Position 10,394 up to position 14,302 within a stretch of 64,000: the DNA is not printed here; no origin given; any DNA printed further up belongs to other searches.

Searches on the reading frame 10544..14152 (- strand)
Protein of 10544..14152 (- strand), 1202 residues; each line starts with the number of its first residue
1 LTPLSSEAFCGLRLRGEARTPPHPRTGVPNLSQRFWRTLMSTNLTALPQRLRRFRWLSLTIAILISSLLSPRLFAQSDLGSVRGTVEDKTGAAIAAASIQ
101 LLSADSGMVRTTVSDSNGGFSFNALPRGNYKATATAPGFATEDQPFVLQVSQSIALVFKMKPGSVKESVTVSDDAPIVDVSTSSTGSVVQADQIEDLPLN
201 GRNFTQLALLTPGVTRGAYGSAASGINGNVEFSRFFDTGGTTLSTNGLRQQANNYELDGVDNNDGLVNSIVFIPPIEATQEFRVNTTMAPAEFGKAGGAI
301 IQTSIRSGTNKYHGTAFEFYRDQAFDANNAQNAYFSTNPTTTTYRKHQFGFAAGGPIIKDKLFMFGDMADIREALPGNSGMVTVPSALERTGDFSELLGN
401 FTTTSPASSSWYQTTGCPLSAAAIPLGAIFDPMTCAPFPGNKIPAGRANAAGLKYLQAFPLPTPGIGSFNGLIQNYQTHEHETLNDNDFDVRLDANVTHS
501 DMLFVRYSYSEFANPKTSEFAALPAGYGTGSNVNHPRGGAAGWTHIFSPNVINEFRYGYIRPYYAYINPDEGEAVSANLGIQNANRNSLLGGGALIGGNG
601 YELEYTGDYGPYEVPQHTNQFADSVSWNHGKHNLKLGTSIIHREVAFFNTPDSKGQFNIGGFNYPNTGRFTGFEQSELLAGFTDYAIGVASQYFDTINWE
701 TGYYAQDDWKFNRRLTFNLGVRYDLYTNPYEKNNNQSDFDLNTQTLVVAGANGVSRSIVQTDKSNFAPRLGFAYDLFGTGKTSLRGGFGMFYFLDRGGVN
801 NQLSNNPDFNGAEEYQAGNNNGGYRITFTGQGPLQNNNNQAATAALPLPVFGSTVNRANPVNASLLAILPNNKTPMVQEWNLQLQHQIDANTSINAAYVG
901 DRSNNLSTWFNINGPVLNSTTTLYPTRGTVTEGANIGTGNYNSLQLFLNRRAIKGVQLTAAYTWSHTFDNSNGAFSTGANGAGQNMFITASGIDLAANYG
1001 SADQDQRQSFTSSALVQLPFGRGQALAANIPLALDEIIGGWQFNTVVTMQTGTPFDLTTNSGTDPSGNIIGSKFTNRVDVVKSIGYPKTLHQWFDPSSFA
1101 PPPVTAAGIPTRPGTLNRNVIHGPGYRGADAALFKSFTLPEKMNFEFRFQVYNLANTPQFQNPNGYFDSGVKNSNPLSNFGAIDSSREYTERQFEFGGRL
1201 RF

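Call 45: search_protein_families(library=pfam, proteins=[window:10544-14152:-], max_evalue=0.00001)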
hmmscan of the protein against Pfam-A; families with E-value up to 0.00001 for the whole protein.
window:10544-14152:- (1202 aa): 3 families
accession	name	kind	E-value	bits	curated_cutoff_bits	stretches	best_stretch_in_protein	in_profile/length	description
PF25183.1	OMP_b-brl_4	-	5.1e-208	693.8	30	1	305-1194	2-837/838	Outer membrane beta barrel domain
PF13620.12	CarboxypepD_reg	-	1.1e-18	67.8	32.3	1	81-160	1-81/82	Carboxypeptidase regulatory-like domain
PF13715.12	CarbopepD_reg_2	-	3e-07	30.8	32.2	1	82-166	1-82/88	CarboxypepD_reg-like domain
